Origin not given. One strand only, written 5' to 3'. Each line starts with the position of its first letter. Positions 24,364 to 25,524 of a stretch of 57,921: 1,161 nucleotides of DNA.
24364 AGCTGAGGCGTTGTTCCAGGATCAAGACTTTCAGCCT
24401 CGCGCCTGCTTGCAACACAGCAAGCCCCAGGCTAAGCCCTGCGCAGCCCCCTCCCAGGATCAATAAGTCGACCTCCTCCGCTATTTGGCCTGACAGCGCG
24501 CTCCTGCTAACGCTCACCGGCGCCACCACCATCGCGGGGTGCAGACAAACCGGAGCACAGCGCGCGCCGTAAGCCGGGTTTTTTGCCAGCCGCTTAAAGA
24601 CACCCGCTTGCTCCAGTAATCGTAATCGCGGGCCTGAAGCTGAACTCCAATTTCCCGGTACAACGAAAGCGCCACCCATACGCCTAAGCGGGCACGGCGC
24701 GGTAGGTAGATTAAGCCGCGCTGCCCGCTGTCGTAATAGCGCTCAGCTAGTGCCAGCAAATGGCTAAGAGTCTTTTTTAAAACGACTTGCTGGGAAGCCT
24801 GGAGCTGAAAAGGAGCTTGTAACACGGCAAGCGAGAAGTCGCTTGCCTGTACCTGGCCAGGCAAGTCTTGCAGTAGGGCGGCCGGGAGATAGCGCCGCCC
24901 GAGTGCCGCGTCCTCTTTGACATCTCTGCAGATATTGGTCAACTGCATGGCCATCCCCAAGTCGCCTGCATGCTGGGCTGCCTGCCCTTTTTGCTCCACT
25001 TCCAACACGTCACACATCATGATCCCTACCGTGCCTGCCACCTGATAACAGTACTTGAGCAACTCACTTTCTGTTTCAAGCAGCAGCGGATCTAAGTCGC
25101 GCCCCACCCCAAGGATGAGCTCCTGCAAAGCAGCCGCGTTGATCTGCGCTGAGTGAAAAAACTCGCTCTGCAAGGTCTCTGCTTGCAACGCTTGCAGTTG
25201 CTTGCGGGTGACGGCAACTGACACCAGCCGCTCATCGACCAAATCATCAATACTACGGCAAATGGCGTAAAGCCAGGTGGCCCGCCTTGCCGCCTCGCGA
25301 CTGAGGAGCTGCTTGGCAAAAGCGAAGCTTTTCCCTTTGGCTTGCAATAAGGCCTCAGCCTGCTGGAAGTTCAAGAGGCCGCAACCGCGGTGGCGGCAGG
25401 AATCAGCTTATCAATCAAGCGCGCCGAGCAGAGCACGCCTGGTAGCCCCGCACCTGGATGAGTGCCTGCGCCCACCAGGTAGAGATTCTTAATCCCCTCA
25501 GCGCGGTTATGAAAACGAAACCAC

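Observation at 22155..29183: Complete self-contained rhodopsin photosystem: rhodopsin-crtE-crtI-crtB-crtY-blh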

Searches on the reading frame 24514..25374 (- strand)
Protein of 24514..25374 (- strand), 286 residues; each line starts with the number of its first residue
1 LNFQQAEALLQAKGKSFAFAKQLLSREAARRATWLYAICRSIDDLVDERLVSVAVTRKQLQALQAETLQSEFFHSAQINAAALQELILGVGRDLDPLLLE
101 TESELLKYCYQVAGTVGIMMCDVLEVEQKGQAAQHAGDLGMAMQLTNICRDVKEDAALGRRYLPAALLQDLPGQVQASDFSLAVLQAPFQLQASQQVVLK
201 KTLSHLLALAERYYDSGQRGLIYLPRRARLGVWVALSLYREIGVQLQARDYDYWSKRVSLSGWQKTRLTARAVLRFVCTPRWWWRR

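Call 3: search_protein_families(library=pfam, proteins=[window:24514-25374:-])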
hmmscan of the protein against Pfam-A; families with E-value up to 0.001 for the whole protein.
window:24514-25374:- (286 aa): 1 family
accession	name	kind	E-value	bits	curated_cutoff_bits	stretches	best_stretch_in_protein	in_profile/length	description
PF00494.24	SQS_PSY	-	1.1e-49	170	26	1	11-264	2-263/263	Squalene/phytoene synthase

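Call 4: search_protein_families(library=ncbifam, proteins=[window:24514-25374:-])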
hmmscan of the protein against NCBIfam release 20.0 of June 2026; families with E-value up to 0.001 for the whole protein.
window:24514-25374:- (286 aa): 6 families
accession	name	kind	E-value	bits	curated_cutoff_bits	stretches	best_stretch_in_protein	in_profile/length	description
TIGR03465.1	HpnD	equivalog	9.3e-40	136.3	278.6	1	11-274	3-266/267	presqualene diphosphate synthase HpnD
NF042419.1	Phyto_syn_CrtB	equivalog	3.6e-38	131.8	480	1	4-273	5-283/306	15-cis-phytoene synthase CrtB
NF045921.1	PhytnSynCrtBRhod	equivalog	1.2e-37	130.1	500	1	4-277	8-280/307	15-cis-phytoene synthase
NF045686.1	PhytoSynCyanob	equivalog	9.1e-31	107.1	550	1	13-275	31-306/310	15-cis-phytoene synthase CrtB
TIGR03464.1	HpnC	equivalog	7.1e-22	78.2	250.45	1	15-273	7-266/267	squalene synthase HpnC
TIGR01559.1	squal_synth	equivalog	6e-08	32.2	286.75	1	100-166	130-201/337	squalene synthase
